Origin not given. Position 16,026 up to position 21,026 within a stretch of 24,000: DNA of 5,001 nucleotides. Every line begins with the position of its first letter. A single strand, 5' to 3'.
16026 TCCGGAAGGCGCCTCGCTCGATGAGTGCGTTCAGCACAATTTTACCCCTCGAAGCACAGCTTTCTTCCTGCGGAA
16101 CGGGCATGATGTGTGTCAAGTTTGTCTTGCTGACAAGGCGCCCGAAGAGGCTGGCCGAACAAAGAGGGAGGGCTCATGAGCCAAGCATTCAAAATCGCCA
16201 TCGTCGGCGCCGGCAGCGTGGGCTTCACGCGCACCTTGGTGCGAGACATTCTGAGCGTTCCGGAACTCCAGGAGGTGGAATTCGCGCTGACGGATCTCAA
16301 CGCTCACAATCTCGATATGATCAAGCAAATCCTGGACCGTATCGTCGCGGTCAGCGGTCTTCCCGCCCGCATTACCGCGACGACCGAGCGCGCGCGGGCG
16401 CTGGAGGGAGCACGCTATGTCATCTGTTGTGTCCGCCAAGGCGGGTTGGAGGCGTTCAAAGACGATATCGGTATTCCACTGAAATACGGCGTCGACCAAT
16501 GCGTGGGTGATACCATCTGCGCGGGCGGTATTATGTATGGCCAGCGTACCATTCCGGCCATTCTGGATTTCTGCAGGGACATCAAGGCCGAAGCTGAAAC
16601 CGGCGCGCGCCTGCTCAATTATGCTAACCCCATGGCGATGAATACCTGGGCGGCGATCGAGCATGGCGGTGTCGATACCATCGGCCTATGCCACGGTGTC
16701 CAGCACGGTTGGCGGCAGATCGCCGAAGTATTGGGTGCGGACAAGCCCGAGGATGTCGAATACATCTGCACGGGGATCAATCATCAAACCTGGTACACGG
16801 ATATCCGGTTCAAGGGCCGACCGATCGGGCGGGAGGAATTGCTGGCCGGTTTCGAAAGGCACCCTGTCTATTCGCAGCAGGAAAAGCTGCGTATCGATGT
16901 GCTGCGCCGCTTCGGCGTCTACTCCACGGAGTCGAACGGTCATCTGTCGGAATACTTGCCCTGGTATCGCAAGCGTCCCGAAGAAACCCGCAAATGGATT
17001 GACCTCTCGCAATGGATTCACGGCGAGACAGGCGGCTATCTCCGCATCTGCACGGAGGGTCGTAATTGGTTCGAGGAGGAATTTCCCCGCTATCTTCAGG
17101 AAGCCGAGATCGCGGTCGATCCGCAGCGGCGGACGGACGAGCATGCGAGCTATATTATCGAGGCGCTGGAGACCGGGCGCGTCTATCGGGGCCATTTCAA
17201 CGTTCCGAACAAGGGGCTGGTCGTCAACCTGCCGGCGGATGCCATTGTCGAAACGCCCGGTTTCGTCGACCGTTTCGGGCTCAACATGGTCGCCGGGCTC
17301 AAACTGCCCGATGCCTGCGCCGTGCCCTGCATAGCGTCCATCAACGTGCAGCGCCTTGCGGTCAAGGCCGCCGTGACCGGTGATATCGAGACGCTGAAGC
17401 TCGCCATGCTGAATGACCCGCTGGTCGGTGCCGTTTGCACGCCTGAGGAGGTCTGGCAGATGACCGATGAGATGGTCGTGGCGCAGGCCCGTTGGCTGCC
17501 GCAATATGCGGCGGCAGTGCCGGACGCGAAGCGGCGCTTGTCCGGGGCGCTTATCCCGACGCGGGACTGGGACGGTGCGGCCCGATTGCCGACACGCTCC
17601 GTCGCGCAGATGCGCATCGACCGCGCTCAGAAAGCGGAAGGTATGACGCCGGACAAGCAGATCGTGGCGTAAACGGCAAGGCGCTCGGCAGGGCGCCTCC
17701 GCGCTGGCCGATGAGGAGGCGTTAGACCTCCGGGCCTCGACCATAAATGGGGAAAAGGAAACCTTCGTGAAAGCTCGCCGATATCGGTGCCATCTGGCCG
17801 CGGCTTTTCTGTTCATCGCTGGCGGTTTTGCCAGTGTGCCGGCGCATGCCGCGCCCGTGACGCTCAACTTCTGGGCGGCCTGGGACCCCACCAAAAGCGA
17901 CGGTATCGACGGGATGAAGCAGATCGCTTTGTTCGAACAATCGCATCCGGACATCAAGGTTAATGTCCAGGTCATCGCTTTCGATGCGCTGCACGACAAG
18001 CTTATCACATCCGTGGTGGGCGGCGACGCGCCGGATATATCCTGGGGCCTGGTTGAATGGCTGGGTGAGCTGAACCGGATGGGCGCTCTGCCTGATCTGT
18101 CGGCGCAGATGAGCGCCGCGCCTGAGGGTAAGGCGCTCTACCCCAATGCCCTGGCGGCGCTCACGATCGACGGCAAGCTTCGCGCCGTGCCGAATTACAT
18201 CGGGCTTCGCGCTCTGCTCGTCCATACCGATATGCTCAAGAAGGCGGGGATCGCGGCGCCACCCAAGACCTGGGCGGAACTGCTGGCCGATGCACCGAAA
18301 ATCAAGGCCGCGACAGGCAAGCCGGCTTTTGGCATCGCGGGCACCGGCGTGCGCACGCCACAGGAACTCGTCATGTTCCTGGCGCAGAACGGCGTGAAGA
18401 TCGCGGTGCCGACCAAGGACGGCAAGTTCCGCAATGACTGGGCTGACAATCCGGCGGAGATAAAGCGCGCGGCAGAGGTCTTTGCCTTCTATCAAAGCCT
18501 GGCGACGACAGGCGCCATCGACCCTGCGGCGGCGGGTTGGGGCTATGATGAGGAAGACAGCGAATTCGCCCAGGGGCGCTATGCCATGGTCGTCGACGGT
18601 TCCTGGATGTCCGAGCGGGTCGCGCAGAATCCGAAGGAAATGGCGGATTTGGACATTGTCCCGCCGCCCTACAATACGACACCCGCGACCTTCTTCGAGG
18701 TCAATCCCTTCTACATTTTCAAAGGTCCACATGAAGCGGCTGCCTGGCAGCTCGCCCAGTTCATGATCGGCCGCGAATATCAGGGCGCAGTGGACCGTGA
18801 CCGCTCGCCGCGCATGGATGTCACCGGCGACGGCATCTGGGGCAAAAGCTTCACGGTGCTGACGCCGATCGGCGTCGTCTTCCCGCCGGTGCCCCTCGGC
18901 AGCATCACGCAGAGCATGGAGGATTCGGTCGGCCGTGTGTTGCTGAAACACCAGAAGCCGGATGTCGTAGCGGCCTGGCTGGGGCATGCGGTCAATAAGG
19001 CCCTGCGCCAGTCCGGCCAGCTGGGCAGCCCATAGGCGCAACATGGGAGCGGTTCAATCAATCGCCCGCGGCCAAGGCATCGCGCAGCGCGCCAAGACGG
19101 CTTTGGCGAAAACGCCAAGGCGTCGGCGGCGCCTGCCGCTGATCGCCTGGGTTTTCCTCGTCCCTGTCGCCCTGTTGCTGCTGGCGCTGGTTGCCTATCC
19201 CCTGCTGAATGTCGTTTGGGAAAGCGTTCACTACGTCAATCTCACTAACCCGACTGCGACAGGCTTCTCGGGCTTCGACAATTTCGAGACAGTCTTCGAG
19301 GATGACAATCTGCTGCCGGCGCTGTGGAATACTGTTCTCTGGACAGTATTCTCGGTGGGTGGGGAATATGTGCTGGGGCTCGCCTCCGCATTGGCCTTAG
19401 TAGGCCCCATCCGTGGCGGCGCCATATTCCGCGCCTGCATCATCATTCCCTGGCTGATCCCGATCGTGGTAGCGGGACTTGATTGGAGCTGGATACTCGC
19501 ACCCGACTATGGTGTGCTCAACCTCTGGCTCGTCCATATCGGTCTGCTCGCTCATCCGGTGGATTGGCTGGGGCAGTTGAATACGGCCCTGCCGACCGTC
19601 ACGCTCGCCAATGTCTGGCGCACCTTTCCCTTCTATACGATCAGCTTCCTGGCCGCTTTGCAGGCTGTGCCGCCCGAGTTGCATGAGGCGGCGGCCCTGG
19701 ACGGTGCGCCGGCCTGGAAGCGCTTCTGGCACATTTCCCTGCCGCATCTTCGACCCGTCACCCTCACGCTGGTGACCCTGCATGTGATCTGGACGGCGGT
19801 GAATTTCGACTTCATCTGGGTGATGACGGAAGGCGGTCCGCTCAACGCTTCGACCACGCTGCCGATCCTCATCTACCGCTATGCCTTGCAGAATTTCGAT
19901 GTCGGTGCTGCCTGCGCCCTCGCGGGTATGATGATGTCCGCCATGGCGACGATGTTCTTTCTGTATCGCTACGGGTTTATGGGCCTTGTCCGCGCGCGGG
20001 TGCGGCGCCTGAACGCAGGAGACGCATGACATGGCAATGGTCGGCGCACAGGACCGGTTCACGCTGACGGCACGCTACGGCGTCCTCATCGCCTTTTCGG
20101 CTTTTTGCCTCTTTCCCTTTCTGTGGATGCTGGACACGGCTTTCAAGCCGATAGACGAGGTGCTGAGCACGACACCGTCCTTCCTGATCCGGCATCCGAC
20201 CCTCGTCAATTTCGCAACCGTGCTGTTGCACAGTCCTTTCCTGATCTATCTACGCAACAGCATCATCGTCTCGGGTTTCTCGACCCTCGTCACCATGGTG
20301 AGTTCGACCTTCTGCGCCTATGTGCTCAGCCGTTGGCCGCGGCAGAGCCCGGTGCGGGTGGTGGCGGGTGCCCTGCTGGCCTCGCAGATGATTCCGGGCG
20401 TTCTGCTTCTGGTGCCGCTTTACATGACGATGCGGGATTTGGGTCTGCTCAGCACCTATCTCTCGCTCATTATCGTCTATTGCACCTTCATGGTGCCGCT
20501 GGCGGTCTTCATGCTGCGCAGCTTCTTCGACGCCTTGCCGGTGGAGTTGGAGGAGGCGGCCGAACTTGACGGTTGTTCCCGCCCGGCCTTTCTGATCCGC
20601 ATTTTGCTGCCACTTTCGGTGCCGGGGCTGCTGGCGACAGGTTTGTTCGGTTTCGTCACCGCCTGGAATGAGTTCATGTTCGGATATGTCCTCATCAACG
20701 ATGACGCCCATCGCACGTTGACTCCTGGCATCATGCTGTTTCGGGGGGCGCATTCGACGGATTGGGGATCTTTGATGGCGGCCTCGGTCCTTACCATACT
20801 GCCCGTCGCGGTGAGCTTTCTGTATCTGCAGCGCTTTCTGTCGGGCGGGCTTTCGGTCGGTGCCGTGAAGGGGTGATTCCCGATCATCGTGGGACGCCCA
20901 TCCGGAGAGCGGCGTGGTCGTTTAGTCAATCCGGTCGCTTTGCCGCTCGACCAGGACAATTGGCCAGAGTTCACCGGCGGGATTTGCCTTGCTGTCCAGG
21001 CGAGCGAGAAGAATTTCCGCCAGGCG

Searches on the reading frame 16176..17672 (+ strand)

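Call 5: search_protein_families(library=pfam, proteins=[window:16176-17672:+])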
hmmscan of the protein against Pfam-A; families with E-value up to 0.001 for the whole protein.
window:16176-17672:+ (498 aa): 2 families
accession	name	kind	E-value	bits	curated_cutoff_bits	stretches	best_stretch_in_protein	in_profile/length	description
PF11975.13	Glyco_hydro_4C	-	7.5e-42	144.1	24.1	1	198-417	1-211/211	Family 4 glycosyl hydrolase C-terminal domain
PF02056.22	Glyco_hydro_4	-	1.9e-40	138.8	23.2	1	6-186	1-181/183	Family 4 glycosyl hydrolase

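Call 6: search_protein_families(library=ncbifam, proteins=[window:16176-17672:+], max_evalue=0.00001)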
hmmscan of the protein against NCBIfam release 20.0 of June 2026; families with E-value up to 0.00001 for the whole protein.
window:16176-17672:+ (498 aa): 2 families
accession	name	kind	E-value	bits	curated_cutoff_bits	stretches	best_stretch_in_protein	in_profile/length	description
NF011657.0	PRK15076.1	subfamily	1e-163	545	486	1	4-445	2-430/432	alpha-galactosidase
NF041089.1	alpha_gluc_AglA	equivalog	4.5e-30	104.9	650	1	5-215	1-212/464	alpha-glucosidase AglA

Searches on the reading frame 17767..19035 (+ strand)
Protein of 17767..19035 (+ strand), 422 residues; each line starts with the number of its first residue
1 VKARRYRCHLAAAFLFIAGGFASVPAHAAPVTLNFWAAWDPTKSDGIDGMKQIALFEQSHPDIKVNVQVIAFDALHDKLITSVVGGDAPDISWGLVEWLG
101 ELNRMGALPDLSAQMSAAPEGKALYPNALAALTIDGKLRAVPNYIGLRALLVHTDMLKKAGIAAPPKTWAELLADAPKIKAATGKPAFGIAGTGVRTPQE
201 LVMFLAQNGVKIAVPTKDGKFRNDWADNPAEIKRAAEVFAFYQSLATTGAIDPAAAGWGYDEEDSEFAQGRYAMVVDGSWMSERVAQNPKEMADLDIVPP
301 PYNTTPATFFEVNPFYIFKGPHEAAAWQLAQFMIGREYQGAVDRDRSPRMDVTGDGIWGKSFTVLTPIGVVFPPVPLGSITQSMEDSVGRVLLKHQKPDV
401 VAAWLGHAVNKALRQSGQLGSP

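Call 56: search_protein_families(library=pfam, proteins=[window:17767-19035:+], max_evalue=0.00001)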
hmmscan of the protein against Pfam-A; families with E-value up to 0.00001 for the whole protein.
window:17767-19035:+ (422 aa): 2 families
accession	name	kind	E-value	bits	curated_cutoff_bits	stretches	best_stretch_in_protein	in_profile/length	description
PF13416.11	SBP_bac_8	-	1.2e-31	111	27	1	53-341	3-251/279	Bacterial extracellular solute-binding protein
PF01547.30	SBP_bac_1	-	2.2e-31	110.4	26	1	54-339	15-306/307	Bacterial extracellular solute-binding protein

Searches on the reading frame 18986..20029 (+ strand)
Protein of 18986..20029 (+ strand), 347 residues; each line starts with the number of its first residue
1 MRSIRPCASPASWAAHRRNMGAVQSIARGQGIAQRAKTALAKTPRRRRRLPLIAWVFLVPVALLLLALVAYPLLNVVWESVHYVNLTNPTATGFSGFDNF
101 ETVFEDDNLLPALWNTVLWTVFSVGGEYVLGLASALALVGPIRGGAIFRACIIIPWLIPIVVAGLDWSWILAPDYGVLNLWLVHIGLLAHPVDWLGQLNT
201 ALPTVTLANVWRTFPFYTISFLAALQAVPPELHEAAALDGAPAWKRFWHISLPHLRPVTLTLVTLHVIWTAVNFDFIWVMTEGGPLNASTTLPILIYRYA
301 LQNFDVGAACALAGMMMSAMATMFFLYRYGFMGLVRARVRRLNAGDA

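Call 56: search_protein_families(library=pfam, proteins=[window:18986-20029:+], max_evalue=0.00001)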
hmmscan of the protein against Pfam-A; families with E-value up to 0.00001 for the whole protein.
window:18986-20029:+ (347 aa): 1 family
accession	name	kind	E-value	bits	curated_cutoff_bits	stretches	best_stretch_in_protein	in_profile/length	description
PF00528.27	BPD_transp_1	-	1.1e-18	68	26.4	1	129-329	3-177/184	Binding-protein-dependent transport system inner membrane component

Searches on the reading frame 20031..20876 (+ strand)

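Call 56: search_protein_families(library=pfam, proteins=[window:20031-20876:+], max_evalue=0.00001)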
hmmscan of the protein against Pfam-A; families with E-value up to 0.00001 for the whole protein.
window:20031-20876:+ (281 aa): 1 family
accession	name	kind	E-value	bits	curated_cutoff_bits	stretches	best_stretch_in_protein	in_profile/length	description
PF00528.27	BPD_transp_1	-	8.2e-17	62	26.4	1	101-271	10-179/184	Binding-protein-dependent transport system inner membrane component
